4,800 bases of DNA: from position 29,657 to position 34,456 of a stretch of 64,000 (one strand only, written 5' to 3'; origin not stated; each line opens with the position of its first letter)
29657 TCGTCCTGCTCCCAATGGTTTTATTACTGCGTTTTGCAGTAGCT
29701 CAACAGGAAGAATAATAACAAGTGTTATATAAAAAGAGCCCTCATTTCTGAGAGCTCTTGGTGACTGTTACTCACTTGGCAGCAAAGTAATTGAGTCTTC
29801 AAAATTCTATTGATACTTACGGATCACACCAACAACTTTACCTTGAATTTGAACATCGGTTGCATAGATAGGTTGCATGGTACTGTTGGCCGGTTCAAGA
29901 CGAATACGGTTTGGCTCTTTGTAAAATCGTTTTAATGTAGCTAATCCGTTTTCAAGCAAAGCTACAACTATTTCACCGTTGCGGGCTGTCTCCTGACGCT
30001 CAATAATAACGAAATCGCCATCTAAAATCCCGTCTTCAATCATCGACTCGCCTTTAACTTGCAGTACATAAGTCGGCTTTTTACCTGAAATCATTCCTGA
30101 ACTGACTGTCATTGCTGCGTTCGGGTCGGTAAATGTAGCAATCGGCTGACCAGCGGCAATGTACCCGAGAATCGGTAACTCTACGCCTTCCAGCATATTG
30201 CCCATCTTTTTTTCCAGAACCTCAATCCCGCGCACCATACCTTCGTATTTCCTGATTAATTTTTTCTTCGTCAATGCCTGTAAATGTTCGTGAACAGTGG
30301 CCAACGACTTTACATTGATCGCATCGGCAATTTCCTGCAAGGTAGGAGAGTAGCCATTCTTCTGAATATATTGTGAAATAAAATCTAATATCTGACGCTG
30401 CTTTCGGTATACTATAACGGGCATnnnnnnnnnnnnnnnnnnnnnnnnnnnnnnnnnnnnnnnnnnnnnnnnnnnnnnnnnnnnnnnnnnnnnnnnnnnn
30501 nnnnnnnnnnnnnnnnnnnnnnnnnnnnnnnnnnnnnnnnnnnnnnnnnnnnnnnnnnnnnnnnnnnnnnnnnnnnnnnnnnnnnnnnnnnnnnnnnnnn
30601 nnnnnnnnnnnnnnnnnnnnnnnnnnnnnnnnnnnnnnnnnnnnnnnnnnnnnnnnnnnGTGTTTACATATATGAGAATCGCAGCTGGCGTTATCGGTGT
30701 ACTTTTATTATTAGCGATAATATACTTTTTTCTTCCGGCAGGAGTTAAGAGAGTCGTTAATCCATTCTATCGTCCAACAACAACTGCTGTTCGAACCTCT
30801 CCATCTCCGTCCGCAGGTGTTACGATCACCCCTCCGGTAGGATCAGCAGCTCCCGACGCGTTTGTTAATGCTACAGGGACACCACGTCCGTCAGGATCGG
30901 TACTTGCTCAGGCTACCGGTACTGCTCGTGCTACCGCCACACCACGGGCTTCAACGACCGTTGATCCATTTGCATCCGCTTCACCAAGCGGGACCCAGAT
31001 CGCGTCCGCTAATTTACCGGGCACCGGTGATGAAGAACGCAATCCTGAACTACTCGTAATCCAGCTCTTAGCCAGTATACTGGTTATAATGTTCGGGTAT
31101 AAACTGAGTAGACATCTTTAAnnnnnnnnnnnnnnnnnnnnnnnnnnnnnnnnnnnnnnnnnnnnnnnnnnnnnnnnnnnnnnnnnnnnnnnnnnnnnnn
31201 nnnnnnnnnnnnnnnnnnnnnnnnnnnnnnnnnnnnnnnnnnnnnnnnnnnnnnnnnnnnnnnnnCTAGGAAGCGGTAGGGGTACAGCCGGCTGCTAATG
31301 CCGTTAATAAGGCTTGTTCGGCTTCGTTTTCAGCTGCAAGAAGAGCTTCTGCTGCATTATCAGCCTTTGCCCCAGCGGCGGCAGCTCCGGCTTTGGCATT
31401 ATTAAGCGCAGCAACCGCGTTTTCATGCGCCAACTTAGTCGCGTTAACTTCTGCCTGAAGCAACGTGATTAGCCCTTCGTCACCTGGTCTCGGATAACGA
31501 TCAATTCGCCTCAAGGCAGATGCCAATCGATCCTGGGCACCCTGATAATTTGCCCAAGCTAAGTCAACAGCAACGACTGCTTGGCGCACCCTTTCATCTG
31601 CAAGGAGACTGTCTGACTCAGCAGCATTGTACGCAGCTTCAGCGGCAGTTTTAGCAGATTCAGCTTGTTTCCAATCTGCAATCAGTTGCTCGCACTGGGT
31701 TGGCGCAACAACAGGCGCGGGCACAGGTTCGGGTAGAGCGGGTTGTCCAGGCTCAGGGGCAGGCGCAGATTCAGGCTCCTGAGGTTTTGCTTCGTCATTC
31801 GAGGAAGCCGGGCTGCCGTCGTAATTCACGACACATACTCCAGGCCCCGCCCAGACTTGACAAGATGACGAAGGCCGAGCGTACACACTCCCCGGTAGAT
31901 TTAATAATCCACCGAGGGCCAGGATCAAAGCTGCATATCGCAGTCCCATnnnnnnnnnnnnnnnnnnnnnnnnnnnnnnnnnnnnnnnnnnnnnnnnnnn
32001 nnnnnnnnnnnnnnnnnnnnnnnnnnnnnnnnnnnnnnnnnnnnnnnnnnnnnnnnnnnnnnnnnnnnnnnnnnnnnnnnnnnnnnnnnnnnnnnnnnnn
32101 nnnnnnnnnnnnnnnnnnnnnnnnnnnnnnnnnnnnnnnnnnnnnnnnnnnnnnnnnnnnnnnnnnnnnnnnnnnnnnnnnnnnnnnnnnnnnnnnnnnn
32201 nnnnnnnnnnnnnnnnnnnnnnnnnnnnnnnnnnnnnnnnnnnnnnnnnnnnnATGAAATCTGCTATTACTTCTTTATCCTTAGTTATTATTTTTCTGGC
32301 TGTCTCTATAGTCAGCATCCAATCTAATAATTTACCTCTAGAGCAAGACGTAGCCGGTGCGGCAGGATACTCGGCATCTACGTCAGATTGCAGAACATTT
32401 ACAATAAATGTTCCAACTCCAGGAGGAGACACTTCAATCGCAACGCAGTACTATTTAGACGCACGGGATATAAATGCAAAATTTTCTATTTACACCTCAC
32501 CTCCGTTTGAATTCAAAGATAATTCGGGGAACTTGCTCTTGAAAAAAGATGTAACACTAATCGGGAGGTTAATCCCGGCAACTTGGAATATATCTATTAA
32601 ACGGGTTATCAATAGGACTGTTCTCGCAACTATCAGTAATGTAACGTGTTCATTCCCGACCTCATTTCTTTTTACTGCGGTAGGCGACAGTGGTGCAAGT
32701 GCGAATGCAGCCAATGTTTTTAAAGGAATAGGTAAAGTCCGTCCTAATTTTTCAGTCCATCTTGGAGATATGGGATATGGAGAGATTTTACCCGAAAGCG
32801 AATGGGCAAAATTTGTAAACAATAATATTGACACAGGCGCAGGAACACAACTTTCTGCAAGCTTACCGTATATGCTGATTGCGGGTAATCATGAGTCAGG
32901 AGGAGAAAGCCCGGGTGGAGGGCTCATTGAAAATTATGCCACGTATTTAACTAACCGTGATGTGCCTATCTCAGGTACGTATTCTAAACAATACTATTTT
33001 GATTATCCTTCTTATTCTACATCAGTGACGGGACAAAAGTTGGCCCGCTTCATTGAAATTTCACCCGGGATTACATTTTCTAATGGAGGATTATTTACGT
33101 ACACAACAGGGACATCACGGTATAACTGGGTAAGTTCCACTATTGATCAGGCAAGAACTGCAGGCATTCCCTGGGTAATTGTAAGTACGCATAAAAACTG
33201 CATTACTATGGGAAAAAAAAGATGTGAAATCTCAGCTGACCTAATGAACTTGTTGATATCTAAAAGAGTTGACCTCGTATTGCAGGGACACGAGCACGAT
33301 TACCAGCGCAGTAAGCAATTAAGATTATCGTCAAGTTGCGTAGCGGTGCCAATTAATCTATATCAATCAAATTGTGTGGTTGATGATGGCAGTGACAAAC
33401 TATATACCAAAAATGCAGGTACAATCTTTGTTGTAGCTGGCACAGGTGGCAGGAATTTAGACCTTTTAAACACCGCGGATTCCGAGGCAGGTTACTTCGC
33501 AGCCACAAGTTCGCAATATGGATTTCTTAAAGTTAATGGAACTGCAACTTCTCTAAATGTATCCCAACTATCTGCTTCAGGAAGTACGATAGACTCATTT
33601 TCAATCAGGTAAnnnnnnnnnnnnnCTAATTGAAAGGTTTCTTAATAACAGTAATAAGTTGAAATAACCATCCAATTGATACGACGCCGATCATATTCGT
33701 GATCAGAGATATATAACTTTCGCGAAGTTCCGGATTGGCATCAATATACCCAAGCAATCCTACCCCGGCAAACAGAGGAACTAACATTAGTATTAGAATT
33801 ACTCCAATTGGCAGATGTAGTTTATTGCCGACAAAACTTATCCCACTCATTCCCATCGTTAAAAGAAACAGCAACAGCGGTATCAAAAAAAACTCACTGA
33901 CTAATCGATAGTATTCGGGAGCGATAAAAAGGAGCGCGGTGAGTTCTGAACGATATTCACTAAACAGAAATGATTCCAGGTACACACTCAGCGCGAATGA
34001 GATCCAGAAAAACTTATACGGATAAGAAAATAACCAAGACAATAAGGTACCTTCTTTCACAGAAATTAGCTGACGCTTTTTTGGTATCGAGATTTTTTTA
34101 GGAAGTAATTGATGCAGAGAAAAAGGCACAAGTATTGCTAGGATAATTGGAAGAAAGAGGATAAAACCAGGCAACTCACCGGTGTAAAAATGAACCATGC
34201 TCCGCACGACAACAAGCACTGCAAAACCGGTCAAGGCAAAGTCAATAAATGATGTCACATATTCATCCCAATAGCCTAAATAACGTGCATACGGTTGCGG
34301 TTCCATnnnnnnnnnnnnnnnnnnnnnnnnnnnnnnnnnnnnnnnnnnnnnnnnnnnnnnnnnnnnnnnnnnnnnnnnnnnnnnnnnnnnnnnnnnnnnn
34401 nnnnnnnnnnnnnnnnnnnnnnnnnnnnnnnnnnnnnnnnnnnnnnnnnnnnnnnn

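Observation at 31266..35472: Compositional mosaic (about 55% / 30-35% / 63% GC blocks) between lexA and uvrB, encoding secreted enzymes and surface proteins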

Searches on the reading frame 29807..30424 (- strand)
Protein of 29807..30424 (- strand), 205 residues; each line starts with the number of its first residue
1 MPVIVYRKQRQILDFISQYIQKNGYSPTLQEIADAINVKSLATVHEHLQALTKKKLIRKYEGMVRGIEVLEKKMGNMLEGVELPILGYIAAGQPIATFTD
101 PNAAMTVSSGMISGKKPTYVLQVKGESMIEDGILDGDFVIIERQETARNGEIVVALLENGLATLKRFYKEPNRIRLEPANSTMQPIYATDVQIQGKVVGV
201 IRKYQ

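Call 7: search_protein_families(library=pfam, proteins=[window:29807-30424:-], max_evalue=0.1)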
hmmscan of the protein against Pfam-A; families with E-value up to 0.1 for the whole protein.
window:29807-30424:- (205 aa): 7 families
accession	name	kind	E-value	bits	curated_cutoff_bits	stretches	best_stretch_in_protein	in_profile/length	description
PF00717.28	Peptidase_S24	-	1.1e-30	106.1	23.3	1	84-198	1-116/116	Peptidase S24-like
PF01726.22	LexA_DNA_bind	-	5.3e-17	61.8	23.7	1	7-66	6-65/65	LexA DNA binding domain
PF13412.12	HTH_24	-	0.0012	18.8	21.9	1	18-58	10-48/48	Winged helix-turn-helix DNA-binding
PF12840.13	HTH_20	-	0.012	16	27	1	28-58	20-49/51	Helix-turn-helix domain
PF09339.16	HTH_IclR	-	0.031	14.5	22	0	27-58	19-49/52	IclR helix-turn-helix domain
PF04539.22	Sigma70_r3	-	0.06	13.9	25.3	1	10-46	4-39/78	Sigma-70 region 3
PF19383.4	DUF5958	-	0.091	13.5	23.6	0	7-59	29-79/125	Family of unknown function (DUF5958)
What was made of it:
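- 29807..30424 (-): lexA, the left conserved flank of the slot. Pfam LexA_DNA_bind plus Peptidase_S24 (call 7).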

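Call 11: find_encoding_contigs(protein=window:29807-30424:-, flank=10000, max_places=10)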
Protein window:29807-30424:- (205 aa): no gene with exactly this product is on record in the collection.

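Call 27: find_related_loci(query=window:29807-30424:-, collection=metagenome_contigs, flank=10000)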
Query window:29807-30424:- (205 aa) in metagenome_contigs; peptide patterns used: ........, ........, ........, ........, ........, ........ (x = any residue, [..] = any of these).
600 stretches matched a pattern (row limit reached: there are more); 511 encode a relative of the query (tblastn E <= 1e-3); the best 80 are kept; 80 distinct loci.
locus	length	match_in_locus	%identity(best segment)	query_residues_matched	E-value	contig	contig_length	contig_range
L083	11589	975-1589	94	1-205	4e-128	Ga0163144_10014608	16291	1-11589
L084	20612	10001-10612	72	1-204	2e-102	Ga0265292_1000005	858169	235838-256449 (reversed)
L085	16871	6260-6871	73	1-204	5e-102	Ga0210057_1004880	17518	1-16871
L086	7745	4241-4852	73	1-204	2e-101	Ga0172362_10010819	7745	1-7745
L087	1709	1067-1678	72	1-204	3e-108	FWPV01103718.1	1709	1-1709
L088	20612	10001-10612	73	1-204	3e-101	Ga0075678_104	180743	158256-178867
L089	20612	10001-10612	73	1-204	3e-101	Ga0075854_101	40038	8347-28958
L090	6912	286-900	71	1-205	6e-101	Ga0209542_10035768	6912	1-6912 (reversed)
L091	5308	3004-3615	72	1-204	5e-101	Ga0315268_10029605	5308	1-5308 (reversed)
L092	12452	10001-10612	71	1-204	1e-100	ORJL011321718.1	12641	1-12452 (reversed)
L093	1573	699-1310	70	1-204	3e-107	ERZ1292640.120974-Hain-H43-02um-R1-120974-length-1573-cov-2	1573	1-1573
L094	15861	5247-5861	72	1-205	4e-100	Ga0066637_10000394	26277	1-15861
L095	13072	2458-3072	72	1-205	4e-100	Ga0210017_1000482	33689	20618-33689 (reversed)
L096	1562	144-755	69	1-204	1e-106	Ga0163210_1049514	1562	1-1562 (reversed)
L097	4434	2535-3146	71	1-204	6e-100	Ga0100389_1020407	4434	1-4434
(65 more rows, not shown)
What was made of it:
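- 29807..30424 (-): 94% identical to the LexA of L083 (call 27).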

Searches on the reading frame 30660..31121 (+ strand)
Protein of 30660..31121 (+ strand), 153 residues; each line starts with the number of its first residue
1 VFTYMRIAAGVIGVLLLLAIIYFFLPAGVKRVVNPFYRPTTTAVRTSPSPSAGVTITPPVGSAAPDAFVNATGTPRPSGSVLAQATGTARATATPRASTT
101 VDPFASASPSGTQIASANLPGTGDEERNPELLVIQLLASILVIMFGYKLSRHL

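Call 7: search_protein_families(library=pfam, proteins=[window:30660-31121:+], max_evalue=0.1)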
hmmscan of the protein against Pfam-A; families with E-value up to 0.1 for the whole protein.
window:30660-31121:+ (153 aa): 0 families

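Call 8: search_protein_families(library=ncbifam, proteins=[window:30660-31121:+], max_evalue=0.1)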
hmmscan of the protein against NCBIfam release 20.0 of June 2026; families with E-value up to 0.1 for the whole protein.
window:30660-31121:+ (153 aa): 2 families
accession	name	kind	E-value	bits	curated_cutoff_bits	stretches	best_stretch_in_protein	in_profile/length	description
NF053819.1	EF0750_LPXTG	subfamily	0.032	14.8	47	0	92-145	44-98/105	EF2685/EF0750 family sortase-dependent surface protein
NF033761.1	gliding_GltJ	equivalog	0.042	12.9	450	1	7-112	376-487/671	adventurous gliding motility protein GltJ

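Call 56: search_protein_families(library=phrogs, proteins=[window:30660-31121:+], max_evalue=0.01)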
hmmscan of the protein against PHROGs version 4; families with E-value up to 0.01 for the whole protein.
window:30660-31121:+ (153 aa): 0 families

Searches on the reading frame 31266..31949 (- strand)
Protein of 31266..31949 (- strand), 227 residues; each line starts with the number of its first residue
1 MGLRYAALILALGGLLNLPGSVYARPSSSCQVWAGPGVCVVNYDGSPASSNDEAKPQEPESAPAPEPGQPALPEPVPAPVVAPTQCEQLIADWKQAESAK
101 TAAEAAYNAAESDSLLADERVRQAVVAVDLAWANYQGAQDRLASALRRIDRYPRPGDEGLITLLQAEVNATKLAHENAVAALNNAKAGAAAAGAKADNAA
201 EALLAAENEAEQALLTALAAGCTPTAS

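Call 7: search_protein_families(library=pfam, proteins=[window:31266-31949:-], max_evalue=0.1)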
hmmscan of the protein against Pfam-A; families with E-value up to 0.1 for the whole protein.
window:31266-31949:- (227 aa): 0 families

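Call 8: search_protein_families(library=ncbifam, proteins=[window:31266-31949:-], max_evalue=0.1)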
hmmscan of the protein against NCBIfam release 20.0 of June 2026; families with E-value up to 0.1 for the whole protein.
window:31266-31949:- (227 aa): 3 families
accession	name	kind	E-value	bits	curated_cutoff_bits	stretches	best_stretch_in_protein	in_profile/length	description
NF008082.0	PRK10819.1-3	equivalog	0.011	15.5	265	1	47-102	59-111/242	TonB system transport protein TonB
TIGR04320.1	Surf_Exclu_PgrA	domain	0.014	14.7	70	1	82-145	268-334/360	SEC10/PgrA surface exclusion domain-containing protein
NF037973.1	metallo_SslE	exception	0.077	10.3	3000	1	29-91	35-96/1519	lipoprotein metalloprotease SslE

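Call 28: find_homologous_proteins(query=window:31266-31949:-)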
Query window:31266-31949:- (227 aa): 1 proteins with E <= 0.001 among 8000 candidates.
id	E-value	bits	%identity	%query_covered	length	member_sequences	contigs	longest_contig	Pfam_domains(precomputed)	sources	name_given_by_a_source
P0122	2.4e-136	470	100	100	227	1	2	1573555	-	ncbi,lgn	-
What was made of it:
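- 31266..31949 (-): g1: Ala-rich (24%) secreted ORFan, 54.7% GC. Its GC is driven by amino-acid composition. Its only match among 5.8 billion proteins is itself (call 28).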

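Call 56: search_protein_families(library=phrogs, proteins=[window:31266-31949:-], max_evalue=0.01)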
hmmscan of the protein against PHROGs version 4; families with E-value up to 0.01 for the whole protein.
window:31266-31949:- (227 aa): 0 families

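Call 67: find_related_loci(query=window:31266-31949:-, collection=viral_contigs, flank=5000)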
Query window:31266-31949:- (227 aa) in viral_contigs; peptide patterns used: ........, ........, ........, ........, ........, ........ (x = any residue, [..] = any of these).
10 stretches matched a pattern, but none encodes a relative of the query by tblastn (E <= 1e-3).

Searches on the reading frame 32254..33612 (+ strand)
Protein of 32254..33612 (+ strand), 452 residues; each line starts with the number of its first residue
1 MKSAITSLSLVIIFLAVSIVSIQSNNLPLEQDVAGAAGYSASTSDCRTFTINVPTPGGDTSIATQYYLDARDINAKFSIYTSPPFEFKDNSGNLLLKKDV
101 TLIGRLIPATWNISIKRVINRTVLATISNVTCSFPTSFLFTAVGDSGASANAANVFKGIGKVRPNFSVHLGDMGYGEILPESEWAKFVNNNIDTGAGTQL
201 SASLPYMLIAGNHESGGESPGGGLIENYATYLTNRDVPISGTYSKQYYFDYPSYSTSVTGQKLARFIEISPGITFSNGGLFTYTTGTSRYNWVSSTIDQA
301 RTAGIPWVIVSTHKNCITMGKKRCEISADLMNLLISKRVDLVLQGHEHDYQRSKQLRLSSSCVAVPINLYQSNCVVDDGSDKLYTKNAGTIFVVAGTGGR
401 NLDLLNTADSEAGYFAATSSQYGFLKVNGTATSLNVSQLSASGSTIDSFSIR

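Call 7: search_protein_families(library=pfam, proteins=[window:32254-33612:+], max_evalue=0.1)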
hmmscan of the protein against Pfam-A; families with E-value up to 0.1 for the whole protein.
window:32254-33612:+ (452 aa): 2 families
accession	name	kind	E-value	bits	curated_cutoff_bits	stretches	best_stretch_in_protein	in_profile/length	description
PF00149.33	Metallophos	-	5.3e-13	50.3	21.5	1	141-350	4-191/191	Calcineurin-like phosphoesterase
PF08025.16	Antimicrobial_3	-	0.064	13.7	25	0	153-166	14-27/37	Spider antimicrobial peptide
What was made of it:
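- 32254..33612 (+): g2: secreted purple-acid-phosphatase-like metallophosphoesterase with AT-shifted codon usage. Pfam Metallophos E = 5e-13 (call 7).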

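Call 8: search_protein_families(library=ncbifam, proteins=[window:32254-33612:+], max_evalue=0.1)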
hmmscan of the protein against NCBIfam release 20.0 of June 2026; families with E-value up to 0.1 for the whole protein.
window:32254-33612:+ (452 aa): 1 family
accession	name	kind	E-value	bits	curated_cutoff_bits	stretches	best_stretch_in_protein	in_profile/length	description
TIGR01449.2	PGP_bact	equivalog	0.057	12.9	180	1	284-400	81-189/213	phosphoglycolate phosphatase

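Call 26: find_homologous_proteins(query=window:32254-33612:+)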
Query window:32254-33612:+ (452 aa): 615 proteins with E <= 0.001 among 8000 candidates; the best 120 are listed.
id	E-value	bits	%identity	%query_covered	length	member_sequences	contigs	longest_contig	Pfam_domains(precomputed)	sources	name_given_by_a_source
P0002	6.4e-297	1002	100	100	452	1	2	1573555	PF00149.34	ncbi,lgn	-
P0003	2.6e-82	295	47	70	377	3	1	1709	PF00149.34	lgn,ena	-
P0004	2.6e-82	295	45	77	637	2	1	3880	PF00149.34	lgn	-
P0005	4.6e-82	295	47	73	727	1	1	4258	PF24517.3,PF00149.34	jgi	jgi:calcineurin-like phosphoesterase family protein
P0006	1.2e-81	293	46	73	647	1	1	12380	PF00149.34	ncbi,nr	ncbi:MAG: metallophosphoesterase [Chloroflexi bacterium]|nr:metallophosphoesterase [Chloroflexota ba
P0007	2.7e-80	289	48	67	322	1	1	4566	PF00149.34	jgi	jgi:hypothetical protein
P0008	3.1e-80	289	43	77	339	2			PF00149.34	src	-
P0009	3.1e-80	289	47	70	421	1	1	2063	PF00149.34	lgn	-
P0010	3.3e-80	288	47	70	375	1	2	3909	PF00149.34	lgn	-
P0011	5.9e-80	288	48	70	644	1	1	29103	PF00149.34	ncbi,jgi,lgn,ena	-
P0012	7.8e-80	287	47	70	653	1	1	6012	PF00149.34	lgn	-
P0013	3.1e-79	285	47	73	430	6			PF00149.34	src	-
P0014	4.3e-79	285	46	72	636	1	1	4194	PF00149.34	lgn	-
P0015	8.1e-79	284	47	71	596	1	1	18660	PF00149.34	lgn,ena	-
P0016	9.4e-79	284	46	70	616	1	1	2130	PF03160.21,PF24517.3,PF00149.34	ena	-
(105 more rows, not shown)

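Call 56: search_protein_families(library=phrogs, proteins=[window:32254-33612:+], max_evalue=0.01)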
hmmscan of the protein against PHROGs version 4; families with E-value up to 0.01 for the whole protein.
window:32254-33612:+ (452 aa): 0 families

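Call 57: search_solved_structures(query=window:32254-33612:+, max_evalue=0.01)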
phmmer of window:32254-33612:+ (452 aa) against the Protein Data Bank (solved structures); distinct sequences matched with E-value up to 0.01: 10.
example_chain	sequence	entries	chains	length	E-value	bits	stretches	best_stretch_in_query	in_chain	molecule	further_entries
1xzw_A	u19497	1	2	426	1.3e-05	27.7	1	139-375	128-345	purple acid phosphatase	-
2qfp_A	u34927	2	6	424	9.8e-05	24.9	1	137-356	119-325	Purple acid phosphatase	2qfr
4dhl_A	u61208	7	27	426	9.8e-05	24.9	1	137-356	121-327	Purple acid phosphatase | Fe(3+)-Zn(2+) purple acid phosphatase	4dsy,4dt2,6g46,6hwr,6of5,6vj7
8brn_A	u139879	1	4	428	9.9e-05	24.9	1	137-356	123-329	Fe(3+)-Zn(2+) purple acid phosphatase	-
6hwr_D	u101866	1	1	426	9.9e-05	24.9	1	137-356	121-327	Fe(3+)-Zn(2+) purple acid phosphatase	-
1kbp_A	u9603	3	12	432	0.00011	24.7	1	137-356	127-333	PURPLE ACID PHOSPHATASE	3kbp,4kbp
6ofd_A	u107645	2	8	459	0.00012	24.6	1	137-356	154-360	Fe(3+)-Zn(2+) purple acid phosphatase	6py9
6gja_A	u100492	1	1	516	0.0021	20.5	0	281-357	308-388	Purple acid phosphatase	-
6git_A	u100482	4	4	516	0.0021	20.5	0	281-357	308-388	Purple acid phosphatase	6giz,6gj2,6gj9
3zk4_A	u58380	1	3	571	0.0062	18.9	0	286-451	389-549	DIPHOSPHONUCLEOTIDE PHOSPHATASE 1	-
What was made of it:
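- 32254..33612 (+): The best PDB hits are purple acid phosphatases (call 57).
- On Purple acid phosphatase-like metallophosphoesterase (g2): The best PDB matches are PAPs (call 57).
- Checked: Its best solved relatives are purple acid phosphatases (E = 1e-5, call 57).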

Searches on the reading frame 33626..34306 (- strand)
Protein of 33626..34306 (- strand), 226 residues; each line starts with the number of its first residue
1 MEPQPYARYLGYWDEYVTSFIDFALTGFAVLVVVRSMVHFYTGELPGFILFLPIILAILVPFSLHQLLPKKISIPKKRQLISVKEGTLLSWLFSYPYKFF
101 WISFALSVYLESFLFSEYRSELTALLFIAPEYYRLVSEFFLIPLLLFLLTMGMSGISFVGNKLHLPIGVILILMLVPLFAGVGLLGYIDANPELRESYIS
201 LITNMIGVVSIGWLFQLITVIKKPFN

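Call 7: search_protein_families(library=pfam, proteins=[window:33626-34306:-], max_evalue=0.1)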
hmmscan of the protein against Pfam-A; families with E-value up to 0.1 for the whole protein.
window:33626-34306:- (226 aa): 0 families

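Call 8: search_protein_families(library=ncbifam, proteins=[window:33626-34306:-], max_evalue=0.1)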
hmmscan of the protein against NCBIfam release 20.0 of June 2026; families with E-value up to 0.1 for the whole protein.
window:33626-34306:- (226 aa): 0 families

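Call 56: search_protein_families(library=phrogs, proteins=[window:33626-34306:-], max_evalue=0.01)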
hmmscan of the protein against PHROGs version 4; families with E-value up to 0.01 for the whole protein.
window:33626-34306:- (226 aa): 0 families
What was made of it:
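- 33626..34306 (-): g3: polytopic membrane protein of unknown family with native-like composition. No Pfam, NCBIfam or PHROG match (calls 7, 8, 56).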

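Call 66: find_related_loci(query=window:33626-34306:-, collection=viral_contigs, flank=5000)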
Query window:33626-34306:- (226 aa) in viral_contigs; peptide patterns used: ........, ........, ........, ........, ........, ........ (x = any residue, [..] = any of these).
2 stretches matched a pattern, but none encodes a relative of the query by tblastn (E <= 1e-3).
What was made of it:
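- On Classical horizontally acquired genomic island: No relatives of g1 or g3 on viral contigs (calls 66, 67).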
